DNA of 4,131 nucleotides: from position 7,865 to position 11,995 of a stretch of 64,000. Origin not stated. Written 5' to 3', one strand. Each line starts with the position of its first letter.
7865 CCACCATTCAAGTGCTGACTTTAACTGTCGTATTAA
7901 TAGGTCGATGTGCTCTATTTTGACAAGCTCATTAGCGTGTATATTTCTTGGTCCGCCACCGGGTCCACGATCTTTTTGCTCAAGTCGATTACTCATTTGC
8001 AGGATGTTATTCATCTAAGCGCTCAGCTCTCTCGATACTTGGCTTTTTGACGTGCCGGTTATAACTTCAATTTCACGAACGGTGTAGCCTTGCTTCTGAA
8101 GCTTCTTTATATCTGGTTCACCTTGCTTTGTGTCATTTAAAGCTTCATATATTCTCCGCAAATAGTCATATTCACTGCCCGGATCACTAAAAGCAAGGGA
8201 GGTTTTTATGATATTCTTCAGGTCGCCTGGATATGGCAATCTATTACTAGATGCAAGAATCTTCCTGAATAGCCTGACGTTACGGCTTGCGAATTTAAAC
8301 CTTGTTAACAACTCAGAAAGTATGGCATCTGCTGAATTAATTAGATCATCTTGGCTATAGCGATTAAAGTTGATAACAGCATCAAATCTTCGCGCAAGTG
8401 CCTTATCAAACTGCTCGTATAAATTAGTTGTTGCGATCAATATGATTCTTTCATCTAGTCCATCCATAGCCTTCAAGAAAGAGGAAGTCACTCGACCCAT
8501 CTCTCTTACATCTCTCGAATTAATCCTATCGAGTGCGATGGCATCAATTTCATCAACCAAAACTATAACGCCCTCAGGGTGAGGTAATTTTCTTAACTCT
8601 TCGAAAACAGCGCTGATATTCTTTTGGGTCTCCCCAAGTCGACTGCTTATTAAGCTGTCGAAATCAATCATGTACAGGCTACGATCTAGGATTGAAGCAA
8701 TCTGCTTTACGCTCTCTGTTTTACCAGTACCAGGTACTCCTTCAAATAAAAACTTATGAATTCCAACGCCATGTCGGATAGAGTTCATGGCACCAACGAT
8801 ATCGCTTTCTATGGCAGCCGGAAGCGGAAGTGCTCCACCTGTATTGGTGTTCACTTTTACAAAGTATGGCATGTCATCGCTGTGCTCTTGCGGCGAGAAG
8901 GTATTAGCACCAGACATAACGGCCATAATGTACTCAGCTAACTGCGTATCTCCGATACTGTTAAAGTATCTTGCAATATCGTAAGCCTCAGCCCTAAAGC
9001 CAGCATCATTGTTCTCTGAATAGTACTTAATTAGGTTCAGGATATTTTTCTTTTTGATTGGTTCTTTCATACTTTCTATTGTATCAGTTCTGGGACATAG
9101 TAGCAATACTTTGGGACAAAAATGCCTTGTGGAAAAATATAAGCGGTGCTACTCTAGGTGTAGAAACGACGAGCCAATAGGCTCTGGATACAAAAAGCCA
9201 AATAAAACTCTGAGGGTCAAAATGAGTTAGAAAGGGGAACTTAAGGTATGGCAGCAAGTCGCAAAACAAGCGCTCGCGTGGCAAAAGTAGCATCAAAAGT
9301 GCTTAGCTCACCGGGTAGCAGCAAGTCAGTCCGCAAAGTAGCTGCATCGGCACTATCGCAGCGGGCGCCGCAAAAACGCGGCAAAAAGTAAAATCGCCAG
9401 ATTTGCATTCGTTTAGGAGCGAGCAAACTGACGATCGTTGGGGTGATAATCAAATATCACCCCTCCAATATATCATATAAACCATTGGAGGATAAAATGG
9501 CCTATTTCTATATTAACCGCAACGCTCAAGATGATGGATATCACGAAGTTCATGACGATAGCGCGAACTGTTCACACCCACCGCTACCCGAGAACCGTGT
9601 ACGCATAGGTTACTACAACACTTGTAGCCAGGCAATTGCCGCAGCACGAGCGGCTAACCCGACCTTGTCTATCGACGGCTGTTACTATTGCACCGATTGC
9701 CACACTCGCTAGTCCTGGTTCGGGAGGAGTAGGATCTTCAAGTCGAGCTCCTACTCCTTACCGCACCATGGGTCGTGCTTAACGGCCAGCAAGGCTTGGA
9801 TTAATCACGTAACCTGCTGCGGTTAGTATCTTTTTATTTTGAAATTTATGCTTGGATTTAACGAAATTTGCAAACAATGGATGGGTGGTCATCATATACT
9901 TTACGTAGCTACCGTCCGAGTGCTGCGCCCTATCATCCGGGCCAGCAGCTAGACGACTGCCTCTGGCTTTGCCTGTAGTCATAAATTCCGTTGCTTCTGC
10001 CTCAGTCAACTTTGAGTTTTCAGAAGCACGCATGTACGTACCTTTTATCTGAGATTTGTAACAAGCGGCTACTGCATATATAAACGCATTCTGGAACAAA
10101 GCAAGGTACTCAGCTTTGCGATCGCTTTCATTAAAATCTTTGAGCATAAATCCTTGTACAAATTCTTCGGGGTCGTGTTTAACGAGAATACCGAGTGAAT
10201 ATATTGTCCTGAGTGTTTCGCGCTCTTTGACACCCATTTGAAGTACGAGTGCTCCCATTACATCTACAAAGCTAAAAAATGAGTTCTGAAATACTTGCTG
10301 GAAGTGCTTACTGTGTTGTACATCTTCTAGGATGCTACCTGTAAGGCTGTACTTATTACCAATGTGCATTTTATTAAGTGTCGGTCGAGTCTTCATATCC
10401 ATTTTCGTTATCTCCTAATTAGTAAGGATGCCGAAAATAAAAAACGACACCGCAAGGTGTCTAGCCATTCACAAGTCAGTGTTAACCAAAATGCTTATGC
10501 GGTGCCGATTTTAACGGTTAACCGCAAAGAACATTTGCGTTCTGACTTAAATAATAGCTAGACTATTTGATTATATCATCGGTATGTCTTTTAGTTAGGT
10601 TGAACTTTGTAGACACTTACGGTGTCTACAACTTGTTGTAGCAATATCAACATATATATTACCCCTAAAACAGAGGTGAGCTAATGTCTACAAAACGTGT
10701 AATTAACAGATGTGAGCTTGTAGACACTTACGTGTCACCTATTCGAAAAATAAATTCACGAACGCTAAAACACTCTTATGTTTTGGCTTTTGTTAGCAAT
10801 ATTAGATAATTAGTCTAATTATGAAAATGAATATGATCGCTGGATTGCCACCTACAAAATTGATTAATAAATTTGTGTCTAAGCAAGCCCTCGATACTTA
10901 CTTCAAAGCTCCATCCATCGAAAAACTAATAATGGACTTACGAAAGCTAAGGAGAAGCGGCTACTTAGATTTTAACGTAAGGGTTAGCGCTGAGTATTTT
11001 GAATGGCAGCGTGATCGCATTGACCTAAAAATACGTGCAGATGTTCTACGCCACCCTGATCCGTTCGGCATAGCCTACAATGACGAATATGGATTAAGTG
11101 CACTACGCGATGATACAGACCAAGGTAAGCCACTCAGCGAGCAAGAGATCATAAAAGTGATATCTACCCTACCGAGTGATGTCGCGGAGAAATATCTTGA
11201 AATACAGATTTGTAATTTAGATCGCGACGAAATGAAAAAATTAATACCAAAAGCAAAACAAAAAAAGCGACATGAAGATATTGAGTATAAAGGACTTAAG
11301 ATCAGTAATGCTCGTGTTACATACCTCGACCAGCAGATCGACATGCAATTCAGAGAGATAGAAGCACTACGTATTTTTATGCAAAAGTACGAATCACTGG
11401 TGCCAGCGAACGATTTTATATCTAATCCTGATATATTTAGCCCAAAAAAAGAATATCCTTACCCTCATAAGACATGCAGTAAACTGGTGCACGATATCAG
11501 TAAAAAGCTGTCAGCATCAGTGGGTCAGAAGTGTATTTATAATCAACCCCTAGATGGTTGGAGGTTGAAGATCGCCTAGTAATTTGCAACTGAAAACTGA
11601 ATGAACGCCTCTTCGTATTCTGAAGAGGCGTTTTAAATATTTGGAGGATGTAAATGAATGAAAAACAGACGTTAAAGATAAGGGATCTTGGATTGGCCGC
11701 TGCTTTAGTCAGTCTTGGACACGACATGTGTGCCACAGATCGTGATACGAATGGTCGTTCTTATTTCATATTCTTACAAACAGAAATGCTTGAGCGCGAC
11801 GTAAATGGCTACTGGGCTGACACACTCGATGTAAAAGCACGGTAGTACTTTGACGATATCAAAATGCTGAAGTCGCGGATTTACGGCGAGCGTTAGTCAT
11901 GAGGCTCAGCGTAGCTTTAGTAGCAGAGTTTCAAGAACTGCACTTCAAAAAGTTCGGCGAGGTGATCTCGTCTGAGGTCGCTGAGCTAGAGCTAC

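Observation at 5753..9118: Abutting AAA+ ATPase(-HTH) / cytoplasmic S8 subtilase pair as cargo of an integrative element: candidate undescribed conflict (anti-phage/abortive infection) module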

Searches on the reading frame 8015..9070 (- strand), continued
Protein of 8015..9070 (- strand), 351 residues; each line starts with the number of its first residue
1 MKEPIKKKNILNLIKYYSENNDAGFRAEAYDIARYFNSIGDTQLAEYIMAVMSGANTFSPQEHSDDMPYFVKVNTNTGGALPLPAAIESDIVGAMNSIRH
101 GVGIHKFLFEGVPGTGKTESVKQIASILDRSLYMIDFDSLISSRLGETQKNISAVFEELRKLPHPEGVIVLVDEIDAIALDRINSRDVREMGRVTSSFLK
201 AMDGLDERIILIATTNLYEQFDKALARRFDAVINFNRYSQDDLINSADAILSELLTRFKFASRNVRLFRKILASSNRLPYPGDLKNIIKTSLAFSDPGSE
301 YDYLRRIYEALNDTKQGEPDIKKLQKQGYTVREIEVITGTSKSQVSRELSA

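Call 64: search_protein_families(library=ncbifam, proteins=[window:8015-9070:-], max_evalue=0.001)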
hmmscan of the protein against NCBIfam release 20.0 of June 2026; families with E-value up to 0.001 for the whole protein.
window:8015-9070:- (351 aa): 14 families
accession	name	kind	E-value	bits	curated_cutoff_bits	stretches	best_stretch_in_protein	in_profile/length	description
NF042959.1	IteA_antiphage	equivalog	2.9e-32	112.2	510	1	105-264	126-277/367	anti-phage ATPase IteA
NF041006.2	cell_div_CdvC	equivalog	3.7e-17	62.3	650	1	108-234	138-269/370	cell division protein CdvC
NF003069.1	PRK03992.1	subfamily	7.2e-15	55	500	1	107-235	168-299/379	proteasome-activating nucleotidase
TIGR01243.1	CDC48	subfamily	1.1e-14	53.7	802.65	1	107-234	215-342/733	CDC48 family AAA ATPase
NF047748.1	PrtsmActNtasePan1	equivalog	1.3e-14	54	750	1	107-237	185-318/405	proteasome-activating nucleotidase Pan1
NF047747.1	PrtsmActNtasePan2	equivalog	5.1e-14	52.3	700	1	107-236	188-320/397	proteasome-activating nucleotidase Pan2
TIGR01242.2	TIGR01242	subfamily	7.1e-14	51.6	500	1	107-236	151-283/362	proteasome-activating nucleotidase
TIGR01241.2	FtsH_fam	equivalog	8.6e-10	38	600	1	108-235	199-329/598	ATP-dependent zinc metalloprotease FtsH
NF008004.0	PRK10733.1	equivalog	2.3e-07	29.2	1008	1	107-230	188-314/644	ATP-dependent zinc metalloprotease FtsH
TIGR02881.1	spore_V_K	equivalog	1.5e-06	27.5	422.95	1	104-275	42-213/261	stage V sporulation protein K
NF003229.0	PRK04195.1-5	equivalog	7.5e-06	24.9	280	1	107-252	47-179/413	replication factor C large subunit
TIGR02880.1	cbbX_cfxQ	equivalog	6.5e-05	22.3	459.25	1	107-281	61-236/284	CbbX protein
TIGR02639.1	ClpA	equivalog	0.00042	18.7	993.15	0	104-136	487-519/734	ATP-dependent Clp protease ATP-binding subunit ClpA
TIGR03922.1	T7SS_EccA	equivalog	0.00048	18.8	466.65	1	105-250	313-463/557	type VII secretion AAA-ATPase EccA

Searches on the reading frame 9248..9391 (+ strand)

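Call 43: search_protein_families(library=phrogs, proteins=[window:9248-9391:+], max_evalue=0.001)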
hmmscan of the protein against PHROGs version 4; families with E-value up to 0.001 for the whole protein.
window:9248-9391:+ (47 aa): 1 family
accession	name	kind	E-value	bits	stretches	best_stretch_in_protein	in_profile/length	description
phrog_5079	-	unknown function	8.5e-08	33.2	1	3-43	7-47/49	-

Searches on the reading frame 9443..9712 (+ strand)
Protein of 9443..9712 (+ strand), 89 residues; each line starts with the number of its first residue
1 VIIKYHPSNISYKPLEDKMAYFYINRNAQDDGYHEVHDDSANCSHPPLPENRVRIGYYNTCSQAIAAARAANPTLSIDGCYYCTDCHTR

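Call 16: search_protein_families(library=pfam, proteins=[window:9443-9712:+], max_evalue=0.01)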
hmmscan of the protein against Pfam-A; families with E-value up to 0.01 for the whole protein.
window:9443-9712:+ (89 aa): 0 families

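Call 43: search_protein_families(library=phrogs, proteins=[window:9443-9712:+], max_evalue=0.001)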
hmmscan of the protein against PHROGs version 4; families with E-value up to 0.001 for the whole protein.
window:9443-9712:+ (89 aa): 1 family
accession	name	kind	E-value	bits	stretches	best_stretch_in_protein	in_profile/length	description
phrog_4298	-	unknown function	2.7e-20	73.4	1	19-88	1-69/70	-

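Call 76: search_protein_families(library=padloc, proteins=[window:9443-9712:+], max_evalue=0.001)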
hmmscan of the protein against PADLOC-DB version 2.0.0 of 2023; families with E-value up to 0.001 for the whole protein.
window:9443-9712:+ (89 aa): 0 families

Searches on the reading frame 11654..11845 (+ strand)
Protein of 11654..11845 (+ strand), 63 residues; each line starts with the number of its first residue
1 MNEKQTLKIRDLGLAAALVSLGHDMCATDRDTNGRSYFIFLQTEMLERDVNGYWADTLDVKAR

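Call 16: search_protein_families(library=pfam, proteins=[window:11654-11845:+], max_evalue=0.01)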
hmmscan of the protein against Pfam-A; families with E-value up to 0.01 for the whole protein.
window:11654-11845:+ (63 aa): 1 family
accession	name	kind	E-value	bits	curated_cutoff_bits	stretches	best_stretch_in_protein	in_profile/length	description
PF18903.5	DUF5659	-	0.0003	21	23.6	1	5-60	2-57/75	Domain of unknown function (DUF5659)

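Call 43: search_protein_families(library=phrogs, proteins=[window:11654-11845:+], max_evalue=0.001)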
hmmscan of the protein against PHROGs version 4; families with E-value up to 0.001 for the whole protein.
window:11654-11845:+ (63 aa): 0 families
